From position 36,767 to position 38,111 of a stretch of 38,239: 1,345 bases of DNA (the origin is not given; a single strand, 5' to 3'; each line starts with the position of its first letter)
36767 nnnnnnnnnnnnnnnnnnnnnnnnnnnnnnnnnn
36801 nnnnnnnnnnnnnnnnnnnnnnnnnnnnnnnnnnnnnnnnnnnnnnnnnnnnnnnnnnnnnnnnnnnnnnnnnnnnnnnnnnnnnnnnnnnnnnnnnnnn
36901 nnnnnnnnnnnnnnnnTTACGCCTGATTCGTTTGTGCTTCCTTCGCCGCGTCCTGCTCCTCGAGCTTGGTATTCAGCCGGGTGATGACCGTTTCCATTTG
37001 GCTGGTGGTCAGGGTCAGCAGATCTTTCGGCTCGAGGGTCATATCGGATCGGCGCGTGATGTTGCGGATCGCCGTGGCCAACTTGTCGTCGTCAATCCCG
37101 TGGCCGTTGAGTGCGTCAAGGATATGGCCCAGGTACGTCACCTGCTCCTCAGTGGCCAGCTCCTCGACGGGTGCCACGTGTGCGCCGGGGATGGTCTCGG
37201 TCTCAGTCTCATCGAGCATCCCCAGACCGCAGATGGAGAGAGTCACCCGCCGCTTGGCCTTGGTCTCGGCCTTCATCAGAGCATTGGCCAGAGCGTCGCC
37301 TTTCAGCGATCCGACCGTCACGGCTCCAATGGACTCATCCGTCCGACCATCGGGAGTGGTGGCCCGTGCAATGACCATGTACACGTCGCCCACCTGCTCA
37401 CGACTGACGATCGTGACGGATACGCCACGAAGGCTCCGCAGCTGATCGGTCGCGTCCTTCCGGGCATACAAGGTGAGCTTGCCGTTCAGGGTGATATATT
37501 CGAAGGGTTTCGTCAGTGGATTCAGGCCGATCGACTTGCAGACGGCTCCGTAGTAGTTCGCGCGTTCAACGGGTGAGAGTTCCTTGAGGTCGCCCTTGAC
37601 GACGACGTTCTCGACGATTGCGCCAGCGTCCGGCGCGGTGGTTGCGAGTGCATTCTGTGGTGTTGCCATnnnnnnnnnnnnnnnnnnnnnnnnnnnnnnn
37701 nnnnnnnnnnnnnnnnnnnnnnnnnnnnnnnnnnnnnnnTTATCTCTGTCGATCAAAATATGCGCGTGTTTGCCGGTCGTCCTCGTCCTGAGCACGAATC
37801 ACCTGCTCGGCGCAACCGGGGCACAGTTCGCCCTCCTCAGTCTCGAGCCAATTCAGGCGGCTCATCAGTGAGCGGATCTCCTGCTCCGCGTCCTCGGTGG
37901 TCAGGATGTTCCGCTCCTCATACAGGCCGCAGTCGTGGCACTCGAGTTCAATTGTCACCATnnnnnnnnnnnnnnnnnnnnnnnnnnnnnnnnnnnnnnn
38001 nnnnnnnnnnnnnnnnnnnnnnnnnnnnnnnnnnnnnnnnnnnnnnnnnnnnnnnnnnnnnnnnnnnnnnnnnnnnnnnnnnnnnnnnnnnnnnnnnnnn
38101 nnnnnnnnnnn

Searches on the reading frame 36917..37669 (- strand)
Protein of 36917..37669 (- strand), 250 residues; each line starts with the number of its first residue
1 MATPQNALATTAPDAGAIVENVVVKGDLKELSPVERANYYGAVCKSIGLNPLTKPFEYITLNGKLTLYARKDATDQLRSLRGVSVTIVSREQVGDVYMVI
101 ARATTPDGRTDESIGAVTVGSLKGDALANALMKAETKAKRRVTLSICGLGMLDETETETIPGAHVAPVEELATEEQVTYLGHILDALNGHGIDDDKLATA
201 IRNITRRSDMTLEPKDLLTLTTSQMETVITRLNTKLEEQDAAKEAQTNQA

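Call 5: search_protein_families(library=pfam, proteins=[window:36917-37669:-], max_evalue=1)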
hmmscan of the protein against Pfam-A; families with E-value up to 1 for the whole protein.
window:36917-37669:- (250 aa): 1 family
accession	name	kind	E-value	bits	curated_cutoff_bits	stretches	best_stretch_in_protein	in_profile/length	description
PF19664.4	DUF6167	-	0.044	14.3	27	1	101-161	25-85/96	Family of unknown function (DUF6167)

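Call 6: search_protein_families(library=phrogs, proteins=[window:36917-37669:-], max_evalue=1)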
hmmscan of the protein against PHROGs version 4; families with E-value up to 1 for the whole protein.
window:36917-37669:- (250 aa): 4 families
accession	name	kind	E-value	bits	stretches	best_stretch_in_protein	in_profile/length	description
phrog_24706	-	unknown function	0.05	14.9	1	151-176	13-38/83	-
phrog_103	-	tail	0.087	13.5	1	78-106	50-78/119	tail protein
phrog_17322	-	unknown function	0.14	13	1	182-233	74-122/136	-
phrog_19162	-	unknown function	0.17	11.7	1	26-111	70-157/419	-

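Call 68: find_related_loci(query=A6, collection=genome_contigs, flank=8000)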
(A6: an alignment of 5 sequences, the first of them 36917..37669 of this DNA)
Query A6 (250 aa) in genome_contigs; peptide patterns used: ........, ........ (x = any residue, [..] = any of these).
85 stretches matched a pattern; 30 encode a relative of the query (tblastn E <= 1e-3); 30 distinct loci.
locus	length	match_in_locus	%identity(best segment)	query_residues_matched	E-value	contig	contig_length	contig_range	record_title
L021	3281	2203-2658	74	19-170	2e-72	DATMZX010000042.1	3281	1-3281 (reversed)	MAG TPA_asm: Gemmatimonadales bacterium isolate SMAG_U11146 k141_941662, whole genome shotgun sequence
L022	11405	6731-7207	68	18-176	6e-69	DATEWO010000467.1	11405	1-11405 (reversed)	MAG TPA_asm: Propionibacteriaceae bacterium isolate SMAG_U8395 k141_46780, whole genome shotgun sequence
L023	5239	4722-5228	65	2-170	9e-69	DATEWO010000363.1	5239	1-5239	MAG TPA_asm: Propionibacteriaceae bacterium isolate SMAG_U8395 k141_4533, whole genome shotgun sequence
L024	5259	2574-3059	69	17-172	3e-68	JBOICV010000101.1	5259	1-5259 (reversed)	MAG: Nevskiales bacterium isolate H1-B1_maxbin2.bin.215 k127_2651136, whole genome shotgun sequence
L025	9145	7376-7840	69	18-170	5e-66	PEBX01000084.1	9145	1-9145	MAG: Candidatus Carbobacillus altaicus isolate AL32 NODE_416_length_9145_cov_175.688_ID_980095, whole genome shotgun seq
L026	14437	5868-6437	58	6-176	4e-65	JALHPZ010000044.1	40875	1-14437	MAG: Gemmataceae bacterium isolate bin.39_sub c_000000004565, whole genome shotgun sequence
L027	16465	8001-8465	66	7-161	3e-63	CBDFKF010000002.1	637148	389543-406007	MAG: Alphaproteobacteria bacterium isolate e5628c17-7acf-4102-879c-7f99d0d03c41 genome assembly, contig: contig_2, whole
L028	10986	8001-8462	66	16-169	3e-62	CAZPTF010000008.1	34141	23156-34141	MAG TPA_asm: uncultured Anaerolineae bacterium isolate SRP241326_co3_194 genome assembly, contig: NODE_1862_length_34141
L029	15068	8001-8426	68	20-161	9e-62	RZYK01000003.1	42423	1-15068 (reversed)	MAG: Epsilonproteobacteria bacterium isolate INTA.AUR.011 contig-100_245, whole genome shotgun sequence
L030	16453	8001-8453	64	11-161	4e-61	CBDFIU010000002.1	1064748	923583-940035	MAG: Bryobacterales bacterium isolate 72694c57-33f0-400b-a472-4fa8b87dc235 genome assembly, contig: contig_2, whole geno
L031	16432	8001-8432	67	18-161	4e-61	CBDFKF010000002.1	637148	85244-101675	MAG: Alphaproteobacteria bacterium isolate e5628c17-7acf-4102-879c-7f99d0d03c41 genome assembly, contig: contig_2, whole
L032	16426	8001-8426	66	20-161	8e-61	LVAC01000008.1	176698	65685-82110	MAG: Campylobacterales bacterium Epsilon_01 _contig_18381, whole genome shotgun sequence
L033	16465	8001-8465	62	7-161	7e-61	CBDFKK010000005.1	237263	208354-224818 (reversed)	MAG: Alphaproteobacteria bacterium isolate fc1d1f23-e020-41d8-88bd-d2c94c2e3604 genome assembly, contig: contig_5, whole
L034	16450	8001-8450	65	17-164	9e-61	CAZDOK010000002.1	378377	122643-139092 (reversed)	MAG TPA_asm: uncultured Anaerolineaceae bacterium isolate SRP193661_co1_145 genome assembly, contig: NODE_6_length_37837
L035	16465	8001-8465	62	7-161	7e-61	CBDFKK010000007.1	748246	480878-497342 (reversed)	MAG: Alphaproteobacteria bacterium isolate fc1d1f23-e020-41d8-88bd-d2c94c2e3604 genome assembly, contig: contig_7, whole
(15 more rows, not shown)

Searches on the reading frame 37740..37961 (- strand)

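Call 5: search_protein_families(library=pfam, proteins=[window:37740-37961:-], max_evalue=1)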
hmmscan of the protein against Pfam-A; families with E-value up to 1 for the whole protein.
window:37740-37961:- (73 aa): 3 families
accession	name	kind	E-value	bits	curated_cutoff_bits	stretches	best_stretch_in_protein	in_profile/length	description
PF09723.15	Zn_ribbon_8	-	0.024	15.1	34.4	0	1-22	1-22/41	Zinc ribbon domain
PF10571.15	UPF0547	-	0.5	11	29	0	47-54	3-10/26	Uncharacterised protein family UPF0547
PF09526.16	DUF2387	-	0.65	10.5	25.9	0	44-66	8-31/72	Probable metal-binding protein (DUF2387)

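Call 6: search_protein_families(library=phrogs, proteins=[window:37740-37961:-], max_evalue=1)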
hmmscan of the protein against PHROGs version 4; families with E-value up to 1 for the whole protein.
window:37740-37961:- (73 aa): 3 families
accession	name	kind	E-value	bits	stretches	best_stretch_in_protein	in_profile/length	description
phrog_10682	-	unknown function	0.02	15.4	1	35-58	38-61/62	-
phrog_26381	-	unknown function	0.04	14.6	1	22-60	143-181/238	-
phrog_30199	-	unknown function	0.2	12.3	1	34-56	152-174/177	-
